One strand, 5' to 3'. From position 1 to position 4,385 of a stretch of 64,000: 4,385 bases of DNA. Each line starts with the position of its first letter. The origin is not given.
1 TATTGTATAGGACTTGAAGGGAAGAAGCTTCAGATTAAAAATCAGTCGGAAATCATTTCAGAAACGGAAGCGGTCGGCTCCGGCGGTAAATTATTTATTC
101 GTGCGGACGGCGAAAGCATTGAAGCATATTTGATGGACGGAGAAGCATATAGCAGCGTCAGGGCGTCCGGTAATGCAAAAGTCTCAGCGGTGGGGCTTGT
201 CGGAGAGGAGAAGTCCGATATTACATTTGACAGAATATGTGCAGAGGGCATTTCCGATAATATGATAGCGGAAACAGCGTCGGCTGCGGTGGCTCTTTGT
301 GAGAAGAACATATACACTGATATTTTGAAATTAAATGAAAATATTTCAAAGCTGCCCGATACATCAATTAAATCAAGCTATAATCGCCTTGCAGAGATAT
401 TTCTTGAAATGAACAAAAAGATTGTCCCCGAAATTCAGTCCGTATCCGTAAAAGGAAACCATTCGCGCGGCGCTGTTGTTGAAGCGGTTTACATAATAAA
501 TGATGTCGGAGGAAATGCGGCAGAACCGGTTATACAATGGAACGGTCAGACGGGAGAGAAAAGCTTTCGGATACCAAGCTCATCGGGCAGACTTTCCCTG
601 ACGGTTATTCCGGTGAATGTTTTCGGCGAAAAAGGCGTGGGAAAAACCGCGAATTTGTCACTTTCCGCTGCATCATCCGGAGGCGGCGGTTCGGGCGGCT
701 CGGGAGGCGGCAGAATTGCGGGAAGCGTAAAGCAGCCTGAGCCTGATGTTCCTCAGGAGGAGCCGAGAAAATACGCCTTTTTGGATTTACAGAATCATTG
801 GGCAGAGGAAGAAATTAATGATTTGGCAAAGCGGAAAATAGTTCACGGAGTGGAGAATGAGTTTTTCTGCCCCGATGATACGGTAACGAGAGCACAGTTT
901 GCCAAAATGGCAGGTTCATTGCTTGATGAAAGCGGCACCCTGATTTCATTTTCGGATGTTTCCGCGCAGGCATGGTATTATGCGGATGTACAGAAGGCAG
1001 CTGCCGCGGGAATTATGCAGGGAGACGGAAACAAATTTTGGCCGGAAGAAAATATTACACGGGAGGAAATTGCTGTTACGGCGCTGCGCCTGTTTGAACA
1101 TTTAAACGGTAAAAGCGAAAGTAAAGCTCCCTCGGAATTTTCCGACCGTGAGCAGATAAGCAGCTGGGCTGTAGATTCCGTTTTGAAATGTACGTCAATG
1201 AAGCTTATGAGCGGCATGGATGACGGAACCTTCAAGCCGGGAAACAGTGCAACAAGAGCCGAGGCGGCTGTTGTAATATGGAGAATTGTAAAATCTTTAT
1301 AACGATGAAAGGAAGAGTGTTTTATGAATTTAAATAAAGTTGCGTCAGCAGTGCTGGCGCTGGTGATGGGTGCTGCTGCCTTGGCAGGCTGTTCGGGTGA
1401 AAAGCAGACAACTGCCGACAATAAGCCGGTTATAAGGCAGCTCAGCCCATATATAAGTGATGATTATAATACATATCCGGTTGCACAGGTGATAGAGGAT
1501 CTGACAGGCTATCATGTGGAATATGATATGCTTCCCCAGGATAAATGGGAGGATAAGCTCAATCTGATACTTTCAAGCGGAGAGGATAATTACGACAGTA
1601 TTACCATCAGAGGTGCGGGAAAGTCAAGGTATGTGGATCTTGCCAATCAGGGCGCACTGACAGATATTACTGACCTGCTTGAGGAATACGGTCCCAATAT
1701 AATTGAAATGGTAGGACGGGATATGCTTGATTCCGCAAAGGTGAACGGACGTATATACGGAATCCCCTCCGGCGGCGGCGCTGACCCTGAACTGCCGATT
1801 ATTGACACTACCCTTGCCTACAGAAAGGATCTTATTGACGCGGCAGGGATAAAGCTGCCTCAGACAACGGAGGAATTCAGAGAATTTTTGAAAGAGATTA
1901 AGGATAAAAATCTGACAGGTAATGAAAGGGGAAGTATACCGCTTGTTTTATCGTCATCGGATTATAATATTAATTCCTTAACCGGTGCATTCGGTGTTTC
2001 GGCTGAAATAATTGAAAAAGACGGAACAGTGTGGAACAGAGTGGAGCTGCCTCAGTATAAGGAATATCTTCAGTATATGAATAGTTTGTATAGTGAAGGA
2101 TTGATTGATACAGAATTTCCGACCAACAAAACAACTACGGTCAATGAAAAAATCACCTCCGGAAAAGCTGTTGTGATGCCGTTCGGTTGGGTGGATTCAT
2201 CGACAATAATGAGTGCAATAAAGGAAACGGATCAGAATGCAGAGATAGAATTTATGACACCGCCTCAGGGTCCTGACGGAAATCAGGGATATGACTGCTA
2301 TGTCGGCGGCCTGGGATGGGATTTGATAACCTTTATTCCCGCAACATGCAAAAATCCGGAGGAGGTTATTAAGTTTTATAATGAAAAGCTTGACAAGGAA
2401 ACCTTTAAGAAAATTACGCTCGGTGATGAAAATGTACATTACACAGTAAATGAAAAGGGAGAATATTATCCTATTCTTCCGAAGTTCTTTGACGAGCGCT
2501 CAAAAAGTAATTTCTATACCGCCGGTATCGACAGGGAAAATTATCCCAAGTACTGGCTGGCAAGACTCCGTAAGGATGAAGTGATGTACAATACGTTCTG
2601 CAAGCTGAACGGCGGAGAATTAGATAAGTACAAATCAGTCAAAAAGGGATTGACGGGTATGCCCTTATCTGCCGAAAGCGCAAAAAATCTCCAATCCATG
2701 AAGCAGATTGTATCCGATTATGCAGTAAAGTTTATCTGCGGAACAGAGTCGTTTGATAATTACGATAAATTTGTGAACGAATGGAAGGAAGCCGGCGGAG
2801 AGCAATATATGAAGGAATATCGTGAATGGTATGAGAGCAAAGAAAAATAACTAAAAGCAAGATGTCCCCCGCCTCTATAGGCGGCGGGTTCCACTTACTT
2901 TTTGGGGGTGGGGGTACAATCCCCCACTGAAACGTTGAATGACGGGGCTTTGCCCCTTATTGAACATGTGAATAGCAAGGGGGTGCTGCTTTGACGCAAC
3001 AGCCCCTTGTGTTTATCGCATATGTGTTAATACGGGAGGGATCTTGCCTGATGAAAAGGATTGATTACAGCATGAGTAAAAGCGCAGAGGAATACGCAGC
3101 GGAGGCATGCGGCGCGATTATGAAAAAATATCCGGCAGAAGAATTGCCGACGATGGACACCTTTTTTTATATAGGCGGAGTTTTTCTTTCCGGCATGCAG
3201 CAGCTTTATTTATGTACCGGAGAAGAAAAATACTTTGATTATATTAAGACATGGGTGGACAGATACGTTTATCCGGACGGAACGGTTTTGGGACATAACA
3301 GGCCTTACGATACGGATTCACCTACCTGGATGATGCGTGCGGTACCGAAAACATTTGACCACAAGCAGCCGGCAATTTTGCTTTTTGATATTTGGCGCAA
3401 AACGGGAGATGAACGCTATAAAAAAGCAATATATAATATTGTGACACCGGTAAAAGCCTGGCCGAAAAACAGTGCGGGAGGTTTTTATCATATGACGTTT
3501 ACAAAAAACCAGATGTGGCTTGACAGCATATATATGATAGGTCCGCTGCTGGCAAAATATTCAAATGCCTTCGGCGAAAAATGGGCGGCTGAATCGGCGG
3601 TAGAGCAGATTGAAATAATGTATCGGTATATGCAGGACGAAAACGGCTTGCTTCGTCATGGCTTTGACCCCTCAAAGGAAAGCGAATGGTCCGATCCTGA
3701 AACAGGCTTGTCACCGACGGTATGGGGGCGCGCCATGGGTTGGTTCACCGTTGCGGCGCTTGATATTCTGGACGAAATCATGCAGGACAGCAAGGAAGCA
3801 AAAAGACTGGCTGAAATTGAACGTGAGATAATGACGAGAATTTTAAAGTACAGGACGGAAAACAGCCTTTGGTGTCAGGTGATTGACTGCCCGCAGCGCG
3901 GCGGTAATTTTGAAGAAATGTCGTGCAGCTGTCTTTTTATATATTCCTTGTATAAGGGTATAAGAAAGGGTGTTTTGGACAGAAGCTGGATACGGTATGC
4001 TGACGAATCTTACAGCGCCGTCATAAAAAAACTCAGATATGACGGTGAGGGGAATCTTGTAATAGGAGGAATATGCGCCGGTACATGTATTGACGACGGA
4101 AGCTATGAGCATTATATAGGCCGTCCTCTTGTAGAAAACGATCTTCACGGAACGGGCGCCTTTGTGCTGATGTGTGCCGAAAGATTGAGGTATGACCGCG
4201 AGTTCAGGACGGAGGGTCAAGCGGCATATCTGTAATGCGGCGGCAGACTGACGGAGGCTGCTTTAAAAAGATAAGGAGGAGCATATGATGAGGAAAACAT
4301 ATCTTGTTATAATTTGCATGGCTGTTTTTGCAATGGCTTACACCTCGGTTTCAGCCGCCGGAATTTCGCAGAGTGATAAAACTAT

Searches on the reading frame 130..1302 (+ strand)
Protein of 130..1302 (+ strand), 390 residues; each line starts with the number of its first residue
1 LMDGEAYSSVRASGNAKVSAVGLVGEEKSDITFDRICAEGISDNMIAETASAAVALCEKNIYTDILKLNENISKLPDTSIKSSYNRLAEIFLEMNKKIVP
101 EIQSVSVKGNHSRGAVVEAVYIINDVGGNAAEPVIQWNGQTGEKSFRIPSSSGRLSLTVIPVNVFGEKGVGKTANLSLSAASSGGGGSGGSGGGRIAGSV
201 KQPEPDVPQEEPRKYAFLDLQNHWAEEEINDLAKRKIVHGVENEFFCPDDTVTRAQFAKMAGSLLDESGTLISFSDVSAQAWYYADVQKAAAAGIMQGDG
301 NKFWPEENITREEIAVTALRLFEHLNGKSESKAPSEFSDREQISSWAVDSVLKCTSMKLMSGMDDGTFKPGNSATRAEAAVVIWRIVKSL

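Call 8: search_protein_families(library=pfam, proteins=[window:130-1302:+])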
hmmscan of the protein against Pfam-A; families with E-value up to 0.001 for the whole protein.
window:130-1302:+ (390 aa): 1 family
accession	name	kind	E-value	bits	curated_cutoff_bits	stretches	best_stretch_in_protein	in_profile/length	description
PF00395.25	SLH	-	3.6e-37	126.5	20.8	3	337-380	2-44/44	S-layer homology domain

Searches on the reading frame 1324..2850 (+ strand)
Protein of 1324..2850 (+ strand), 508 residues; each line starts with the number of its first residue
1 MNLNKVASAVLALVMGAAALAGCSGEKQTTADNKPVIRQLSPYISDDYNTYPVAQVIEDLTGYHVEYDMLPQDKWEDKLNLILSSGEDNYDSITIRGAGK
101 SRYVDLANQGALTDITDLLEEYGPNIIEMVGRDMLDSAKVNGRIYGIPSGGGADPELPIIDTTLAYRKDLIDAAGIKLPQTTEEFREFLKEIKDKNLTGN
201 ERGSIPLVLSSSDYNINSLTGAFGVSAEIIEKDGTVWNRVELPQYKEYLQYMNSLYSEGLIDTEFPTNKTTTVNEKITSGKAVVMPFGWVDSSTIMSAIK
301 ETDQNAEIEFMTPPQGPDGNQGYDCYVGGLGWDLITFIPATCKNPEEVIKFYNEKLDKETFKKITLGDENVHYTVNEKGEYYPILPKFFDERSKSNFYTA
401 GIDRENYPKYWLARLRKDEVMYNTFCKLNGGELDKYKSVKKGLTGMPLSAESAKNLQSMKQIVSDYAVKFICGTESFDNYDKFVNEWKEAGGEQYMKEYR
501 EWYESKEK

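Call 8: search_protein_families(library=pfam, proteins=[window:1324-2850:+])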
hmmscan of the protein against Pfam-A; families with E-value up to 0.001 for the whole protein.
window:1324-2850:+ (508 aa): 1 family
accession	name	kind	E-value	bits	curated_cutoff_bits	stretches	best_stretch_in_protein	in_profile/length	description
PF01547.30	SBP_bac_1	-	2.9e-15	57.5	26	1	61-353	22-298/307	Bacterial extracellular solute-binding protein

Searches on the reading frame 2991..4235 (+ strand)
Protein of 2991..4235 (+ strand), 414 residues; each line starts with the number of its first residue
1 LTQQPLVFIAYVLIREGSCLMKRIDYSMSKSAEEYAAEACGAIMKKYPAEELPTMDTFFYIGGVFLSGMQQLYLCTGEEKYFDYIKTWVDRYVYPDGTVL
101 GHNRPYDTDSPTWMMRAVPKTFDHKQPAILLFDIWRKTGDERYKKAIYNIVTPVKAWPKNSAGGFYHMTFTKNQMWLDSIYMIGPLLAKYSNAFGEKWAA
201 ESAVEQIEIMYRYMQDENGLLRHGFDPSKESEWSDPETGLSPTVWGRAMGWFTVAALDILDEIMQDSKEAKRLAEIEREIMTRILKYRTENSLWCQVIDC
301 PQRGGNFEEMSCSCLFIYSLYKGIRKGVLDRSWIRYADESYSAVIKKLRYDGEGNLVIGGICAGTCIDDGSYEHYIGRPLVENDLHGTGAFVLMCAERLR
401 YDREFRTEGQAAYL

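Call 8: search_protein_families(library=pfam, proteins=[window:2991-4235:+])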
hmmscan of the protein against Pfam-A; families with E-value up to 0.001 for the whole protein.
window:2991-4235:+ (414 aa): 1 family
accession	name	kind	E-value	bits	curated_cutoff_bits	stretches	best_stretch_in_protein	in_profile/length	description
PF07470.19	Glyco_hydro_88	-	2.4e-85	287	26.6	1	37-401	3-351/352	Glycosyl Hydrolase Family 88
